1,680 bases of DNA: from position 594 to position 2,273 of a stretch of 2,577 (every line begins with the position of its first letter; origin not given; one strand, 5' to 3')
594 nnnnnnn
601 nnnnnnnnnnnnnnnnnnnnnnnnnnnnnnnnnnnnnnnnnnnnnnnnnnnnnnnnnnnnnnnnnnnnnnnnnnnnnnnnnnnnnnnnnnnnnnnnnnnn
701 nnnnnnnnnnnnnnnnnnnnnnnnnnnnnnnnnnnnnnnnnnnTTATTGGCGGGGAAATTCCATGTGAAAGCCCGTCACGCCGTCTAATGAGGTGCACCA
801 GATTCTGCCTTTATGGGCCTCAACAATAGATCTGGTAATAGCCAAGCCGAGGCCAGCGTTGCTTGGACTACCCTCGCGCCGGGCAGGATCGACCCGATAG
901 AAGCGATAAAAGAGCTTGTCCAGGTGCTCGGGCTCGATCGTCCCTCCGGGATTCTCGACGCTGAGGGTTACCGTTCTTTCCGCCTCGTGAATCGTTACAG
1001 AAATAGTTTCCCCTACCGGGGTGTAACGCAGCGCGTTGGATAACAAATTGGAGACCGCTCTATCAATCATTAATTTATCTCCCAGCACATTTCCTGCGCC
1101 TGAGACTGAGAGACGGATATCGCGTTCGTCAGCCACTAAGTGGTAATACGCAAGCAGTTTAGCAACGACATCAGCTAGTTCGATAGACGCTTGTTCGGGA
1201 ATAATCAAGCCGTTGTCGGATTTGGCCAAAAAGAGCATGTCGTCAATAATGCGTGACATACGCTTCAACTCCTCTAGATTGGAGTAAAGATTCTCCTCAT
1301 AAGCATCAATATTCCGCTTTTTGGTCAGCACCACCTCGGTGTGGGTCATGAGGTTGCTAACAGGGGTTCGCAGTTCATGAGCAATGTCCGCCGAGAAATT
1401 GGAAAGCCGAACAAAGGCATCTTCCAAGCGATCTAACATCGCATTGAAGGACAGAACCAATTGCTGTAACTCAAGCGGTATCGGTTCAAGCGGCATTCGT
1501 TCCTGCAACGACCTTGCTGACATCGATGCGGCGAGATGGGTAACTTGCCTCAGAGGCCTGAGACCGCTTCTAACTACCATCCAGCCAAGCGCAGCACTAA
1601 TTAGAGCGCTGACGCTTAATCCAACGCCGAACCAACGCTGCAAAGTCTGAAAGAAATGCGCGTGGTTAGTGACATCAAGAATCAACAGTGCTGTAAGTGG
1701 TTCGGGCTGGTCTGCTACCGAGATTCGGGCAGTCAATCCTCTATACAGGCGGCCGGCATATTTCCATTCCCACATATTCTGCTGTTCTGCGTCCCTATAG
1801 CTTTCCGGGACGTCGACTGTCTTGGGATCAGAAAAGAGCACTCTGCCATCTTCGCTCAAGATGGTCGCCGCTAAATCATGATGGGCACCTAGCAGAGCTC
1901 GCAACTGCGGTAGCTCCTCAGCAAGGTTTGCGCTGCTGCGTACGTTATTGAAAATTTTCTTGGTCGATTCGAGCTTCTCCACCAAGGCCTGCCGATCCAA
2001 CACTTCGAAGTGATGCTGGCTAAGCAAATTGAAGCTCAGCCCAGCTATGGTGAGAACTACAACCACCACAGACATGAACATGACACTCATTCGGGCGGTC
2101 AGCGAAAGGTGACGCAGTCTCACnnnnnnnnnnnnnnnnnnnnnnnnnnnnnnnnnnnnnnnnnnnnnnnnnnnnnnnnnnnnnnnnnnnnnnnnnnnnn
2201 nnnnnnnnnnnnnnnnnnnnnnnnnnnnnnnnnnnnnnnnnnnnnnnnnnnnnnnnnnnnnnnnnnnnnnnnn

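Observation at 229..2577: Cu/Ag two-component pair directly linked to a Csp3-like cysteine-rich gene on the same strand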

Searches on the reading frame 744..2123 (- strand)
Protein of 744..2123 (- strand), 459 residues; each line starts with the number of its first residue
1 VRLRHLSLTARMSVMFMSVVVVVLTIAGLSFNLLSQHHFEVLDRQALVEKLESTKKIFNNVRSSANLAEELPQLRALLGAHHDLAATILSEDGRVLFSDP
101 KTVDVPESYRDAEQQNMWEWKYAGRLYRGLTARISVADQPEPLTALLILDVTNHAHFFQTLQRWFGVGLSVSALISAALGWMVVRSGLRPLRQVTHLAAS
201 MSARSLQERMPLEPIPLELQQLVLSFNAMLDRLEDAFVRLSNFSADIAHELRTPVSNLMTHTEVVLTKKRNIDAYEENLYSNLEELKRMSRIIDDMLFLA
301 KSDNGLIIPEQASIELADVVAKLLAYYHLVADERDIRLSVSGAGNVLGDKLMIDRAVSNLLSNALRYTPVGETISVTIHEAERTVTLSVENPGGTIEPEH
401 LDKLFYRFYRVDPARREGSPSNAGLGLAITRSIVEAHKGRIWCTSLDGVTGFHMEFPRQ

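Call 3: search_protein_families(library=pfam, proteins=[window:744-2123:-], max_evalue=0.01)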
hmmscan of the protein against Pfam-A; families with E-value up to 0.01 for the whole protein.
window:744-2123:- (459 aa): 4 families
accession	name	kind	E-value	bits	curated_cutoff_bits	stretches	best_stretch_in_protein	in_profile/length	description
PF02518.31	HATPase_c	-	2.6e-23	83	26.4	1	348-458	1-109/111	Histidine kinase-, DNA gyrase B-, and HSP90-like ATPase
PF00512.31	HisKA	-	2.1e-14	53.7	26.9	1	240-305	2-66/66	His Kinase A (phospho-acceptor) domain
PF21085.3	CusS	-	4.6e-13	50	24.1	1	4-157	1-159/160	CusS sensor domain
PF00672.30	HAMP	-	4e-08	33.9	25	1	183-235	2-53/53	HAMP domain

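Call 4: search_protein_families(library=ncbifam, proteins=[window:744-2123:-], max_evalue=0.01)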
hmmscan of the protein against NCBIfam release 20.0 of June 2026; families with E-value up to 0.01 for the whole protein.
window:744-2123:- (459 aa): 76 families (the best 25 are shown)
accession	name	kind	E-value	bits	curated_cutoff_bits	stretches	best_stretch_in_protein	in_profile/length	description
TIGR01386.1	cztS_silS_copS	subfamily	2.6e-140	468.4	292.55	1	6-457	2-457/457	heavy metal sensor histidine kinase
NF007345.0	PRK09835.1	subfamily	1.4e-105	353.6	423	1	136-458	157-480/482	Cu(+)/Ag(+) sensor histidine kinase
NF045903.1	CuHisKinLciSLeg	equivalog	2.2e-64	218.1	700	1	142-445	37-344/357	copper-responsive two-component system sensor histidine kinase LciS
TIGR02966.1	phoR_proteo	equivalog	4.4e-43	147.6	334.2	1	238-448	113-324/333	phosphate regulon sensor histidine kinase PhoR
NF040691.1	MtrAB_MtrB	equivalog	8.8e-41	140.5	450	1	130-458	154-492/507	MtrAB system histidine kinase MtrB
NF046044.1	PnpS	equivalog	3.5e-40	138.2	400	1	241-456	171-389/390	two-component system histidine kinase PnpS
NF012163.2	BaeS_SmeS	equivalog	8.4e-40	137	500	1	152-442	153-441/457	sensor histidine kinase efflux regulator BaeS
NF033092.0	HK_WalK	equivalog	1.8e-39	135.8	725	2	242-448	374-583/594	cell wall metabolism sensor histidine kinase WalK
NF007007.0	PRK09470.1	equivalog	3.8e-39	134.9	486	1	7-444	10-444/463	envelope stress sensor histidine kinase CpxA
NF041735.1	hist_kin_RppB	equivalog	3.3e-38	131.6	400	1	235-446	211-426/438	two-component system sensor histidine kinase RppB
NF007837.0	PRK10549.1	equivalog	7.6e-38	130.4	603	1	159-444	162-443/466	envelope stress sensor histidine kinase BaeS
NF008312.0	PRK11100.1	equivalog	9.4e-37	126.9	356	1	171-447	190-462/477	two-component system sensor histidine kinase CreC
NF007664.1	PRK10337.1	equivalog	5.2e-36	124.3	475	1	181-441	172-426/442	quorum sensing histidine kinase QseC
NF007898.0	PRK10604.1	equivalog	2.1e-34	119.4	478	1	156-457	129-422/433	two-component system sensor histidine kinase RstB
NF052314.1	T9SS_HK_PorY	subfamily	2.4e-34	119.1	350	1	104-441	79-403/418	PorY family sensor histidine kinase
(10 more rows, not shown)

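Call 5: find_encoding_contigs(protein=window:744-2123:-, flank=10000, max_places=6)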
Protein window:744-2123:- (459 aa): 24 contigs read that carry it; 6 places shown.
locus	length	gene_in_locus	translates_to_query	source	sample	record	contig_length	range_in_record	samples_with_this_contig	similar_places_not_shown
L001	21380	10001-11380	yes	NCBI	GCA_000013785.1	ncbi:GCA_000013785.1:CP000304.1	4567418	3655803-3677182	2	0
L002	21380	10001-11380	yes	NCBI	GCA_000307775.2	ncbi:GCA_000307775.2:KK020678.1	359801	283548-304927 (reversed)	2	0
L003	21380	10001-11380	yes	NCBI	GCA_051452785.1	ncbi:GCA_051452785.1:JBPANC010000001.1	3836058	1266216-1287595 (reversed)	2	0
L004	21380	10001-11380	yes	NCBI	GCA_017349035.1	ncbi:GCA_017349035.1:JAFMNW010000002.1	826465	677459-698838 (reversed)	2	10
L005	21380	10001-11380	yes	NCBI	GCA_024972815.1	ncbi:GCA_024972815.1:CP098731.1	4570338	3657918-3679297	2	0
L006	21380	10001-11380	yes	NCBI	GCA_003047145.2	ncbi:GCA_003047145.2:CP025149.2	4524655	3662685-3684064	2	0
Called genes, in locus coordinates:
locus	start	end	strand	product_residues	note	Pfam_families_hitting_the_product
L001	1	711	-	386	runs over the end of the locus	PF05275:CopB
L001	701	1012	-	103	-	-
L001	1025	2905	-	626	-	PF07732:Cu-oxidase_3, PF00394:Cu-oxidase, PF07731:Cu-oxidase_2, PF07732:Cu-oxidase_3 (weak)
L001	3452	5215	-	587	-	PF11412:DsbD_N, PF02683:DsbD_TM, PF13386:DsbD_2 (weak), PF00085:Thioredoxin (weak), PF13098:Thioredoxin_2, PF13899:Thioredoxin_7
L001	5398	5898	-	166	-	PF04214:DUF411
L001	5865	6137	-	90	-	PF00403:HMA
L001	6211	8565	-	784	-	PF04945:YHS, PF08282:Hydrolase_3 (faint), PF19335:HMBD, PF00122:E1-E2_ATPase, PF00702:Hydrolase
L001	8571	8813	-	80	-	PF11666:DUF2933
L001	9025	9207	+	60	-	-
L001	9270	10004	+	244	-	PF00072:Response_reg, PF00486:Trans_reg_C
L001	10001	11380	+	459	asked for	PF21085:CusS, PF00672:HAMP, PF00512:HisKA, PF02518:HATPase_c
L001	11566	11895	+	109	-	-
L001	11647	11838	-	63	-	-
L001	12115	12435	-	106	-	-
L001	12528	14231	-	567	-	-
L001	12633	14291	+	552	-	PF22483:Mu-transpos_C_2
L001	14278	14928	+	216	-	PF01695:IstB_IS21, PF20720:nSTAND3 (weak)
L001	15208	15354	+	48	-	-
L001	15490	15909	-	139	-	PF01609:DDE_Tnp_1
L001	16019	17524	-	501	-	PF13655:RVT_N, PF00078:RVT_1, PF08388:GIIM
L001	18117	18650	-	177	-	PF05598:DUF772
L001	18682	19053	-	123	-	PF09722:Xre_MbcA_ParS_C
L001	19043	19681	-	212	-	PF00459:Inositol_P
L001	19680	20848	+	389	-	PF01527:HTH_Tnp_1, PF13384:HTH_23 (weak), PF13276:HTH_21, PF00665:rve, PF13333:rve_2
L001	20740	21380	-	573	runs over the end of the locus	PF00999:Na_H_Exchanger, PF02080:TrkA_C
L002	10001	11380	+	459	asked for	PF21085:CusS, PF00672:HAMP, PF00512:HisKA, PF02518:HATPase_c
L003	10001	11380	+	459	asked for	PF21085:CusS, PF00672:HAMP, PF00512:HisKA, PF02518:HATPase_c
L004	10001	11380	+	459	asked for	PF21085:CusS, PF00672:HAMP, PF00512:HisKA, PF02518:HATPase_c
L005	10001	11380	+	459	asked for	PF21085:CusS, PF00672:HAMP, PF00512:HisKA, PF02518:HATPase_c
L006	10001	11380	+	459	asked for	PF21085:CusS, PF00672:HAMP, PF00512:HisKA, PF02518:HATPase_c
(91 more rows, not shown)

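Call 52: search_protein_families(library=pfam, proteins=[L001:12115-12414:-], max_evalue=0.001)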
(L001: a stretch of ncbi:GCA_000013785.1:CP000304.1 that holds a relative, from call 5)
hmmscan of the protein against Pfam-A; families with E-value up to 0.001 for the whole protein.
L001:12115-12414:- (99 aa): 0 families

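Call 64: search_protein_families(library=ncbifam, proteins=[L001:9327-10004:+, L001:6211-8565:-, L001:1025-2806:-], max_evalue=1e-20)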
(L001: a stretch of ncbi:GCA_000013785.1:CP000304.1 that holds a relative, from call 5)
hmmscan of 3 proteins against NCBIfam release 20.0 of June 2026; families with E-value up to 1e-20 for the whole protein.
L001:9327-10004:+ (225 aa): 38 families (the best 25 are shown)
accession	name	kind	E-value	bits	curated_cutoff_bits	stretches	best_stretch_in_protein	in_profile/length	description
TIGR01387.1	cztR_silR_copR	subfamily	2e-103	344.7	279.2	1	3-221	1-218/218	heavy metal response regulator transcription factor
NF007346.1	PRK09836.1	equivalog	2e-100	335.3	420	1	1-225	1-225/227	copper/silver response regulator transcription factor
NF008567.0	PRK11517.1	equivalog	8.2e-88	293.5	353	1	1-223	1-220/223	response regulator transcription factor HprR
NF045944.1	ResRegRpaBCyano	equivalog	3.2e-59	200.1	330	1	4-221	1-227/229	response regulator transcription factor RpaB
NF041734.1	resp_reg_RppA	equivalog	1.3e-58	198.1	250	1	1-222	1-228/229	two-component system response regulator RppA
NF007928.2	PRK10643.1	equivalog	5.8e-55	186.3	330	1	1-221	1-216/216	two-component system response regulator PmrA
NF040689.1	MtrAB_MtrA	equivalog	1e-54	185.2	300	1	4-220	2-217/219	MtrAB system response regulator MtrA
NF012023.0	PRK15479.1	equivalog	8.1e-54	182.5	337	1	1-222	1-218/224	transcriptional regulator TctD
NF007663.1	PRK10336.1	equivalog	7.1e-53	179.6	345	1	1-221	1-216/219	quorum sensing response regulator transcription factor QseB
NF045914.1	RespRegNblR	equivalog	4.6e-52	176.9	300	1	4-221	10-225/228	response regulator transcription factor NblR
TIGR02154.1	PhoB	equivalog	6.7e-52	176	296.2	1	2-221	4-225/226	phosphate regulon transcriptional regulator PhoB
NF053854.1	RespRegPhoBBctds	equivalog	4.1e-49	167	270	1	3-221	1-224/225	two-component system response regulator PhoB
NF045991.1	RespRegCtrARhodob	equivalog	1.4e-48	165.5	350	1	1-222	1-222/224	response regulator transcription factor CtrA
NF041733.1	resp_reg_CseB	equivalog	1.6e-48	165.1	350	1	2-221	2-226/228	two-component system response regulator CseB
NF008296.0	PRK11083.1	equivalog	6e-48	163.2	273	1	2-221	5-225/228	two-component system response regulator CreB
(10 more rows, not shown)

L001:6211-8565:- (784 aa): 18 families
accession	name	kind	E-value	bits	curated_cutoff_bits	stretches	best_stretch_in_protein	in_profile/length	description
NF007952.0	PRK10671.1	equivalog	1.6e-196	655.2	1316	1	129-779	189-832/838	copper-exporting P-type ATPase CopA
TIGR01525.1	ATPase-IB_hvy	subfamily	1.3e-180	602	346.25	1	195-778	1-560/560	heavy metal translocating P-type ATPase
TIGR01511.1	ATPase-IB1_Cu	subfamily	1.4e-176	588.6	397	1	176-779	1-542/542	copper-translocating P-type ATPase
TIGR01512.1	ATPase-IB2_Cd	subfamily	1.3e-113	380.4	313.5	2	230-529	15-291/494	cadmium family heavy metal-translocating P-type ATPase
NF008262.1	PRK11033.1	equivalog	3.3e-103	346.5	1005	1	234-780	196-729/731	zinc/cadmium/mercury/lead-transporting ATPase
NF033775.1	P_type_ZntA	exception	9.9e-91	305.1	1240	1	230-779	197-729/732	Zn(II)/Cd(II)/Pb(II) translocating P-type ATPase ZntA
TIGR01494.1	ATPase_P-type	subfamily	6.7e-83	278.7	62.3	1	239-748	1-465/478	HAD-IC family P-type ATPase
TIGR01497.1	kdpB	equivalog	1.3e-52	178.9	527.9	1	213-701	44-546/675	potassium-transporting ATPase subunit KdpB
TIGR01647.1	ATPase-IIIA_H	equivalog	2.3e-52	178.2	615.5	1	234-522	55-344/755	plasma-membrane proton-efflux P-type ATPase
TIGR01517.1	ATPase-IIB_Ca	equivalog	4e-42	144.4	507.05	0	279-480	163-374/882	calcium-translocating P-type ATPase, PMCA-type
NF010609.0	PRK14010.1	equivalog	1.1e-40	139.5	1323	1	209-701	44-541/673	K(+)-transporting ATPase subunit B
TIGR01522.1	ATPase-IIA2_Ca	equivalog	1.3e-36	125.7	798.3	0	647-731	571-656/854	calcium-transporting P-type ATPase, PMR1-type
TIGR01524.1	ATPase-IIIB_Mg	equivalog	3e-34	118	610.75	0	634-711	573-650/867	magnesium-translocating P-type ATPase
TIGR01116.1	ATPase-IIA1_Ca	equivalog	1.4e-32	112.7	703.4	1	589-728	454-608/799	calcium-translocating P-type ATPase, SERCA-type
TIGR01657.1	P-ATPase-V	hypoth_equivalog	5.6e-31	106.9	618.25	0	643-689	782-828/1055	ATP13A2 family polyamine export P-type ATPase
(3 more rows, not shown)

L001:1025-2806:- (593 aa): 5 families
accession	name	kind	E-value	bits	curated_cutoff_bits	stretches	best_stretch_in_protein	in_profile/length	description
TIGR01480.1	copper_res_A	subfamily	4.2e-299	993.1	478.95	1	3-591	4-592/593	copper resistance system multicopper oxidase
TIGR03388.1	ascorbase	equivalog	5.3e-52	177.2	614.8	1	63-183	20-145/542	L-ascorbate oxidase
TIGR03389.1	laccase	equivalog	2.3e-40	138.9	558.9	1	52-194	11-158/539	laccase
TIGR03390.1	ascorbOXfungal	equivalog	1.3e-39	136.2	445.35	1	53-340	17-288/538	L-ascorbate oxidase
NF008205.1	PRK10965.1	equivalog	5.8e-32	111.2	525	1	6-164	2-168/529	multicopper oxidase CueO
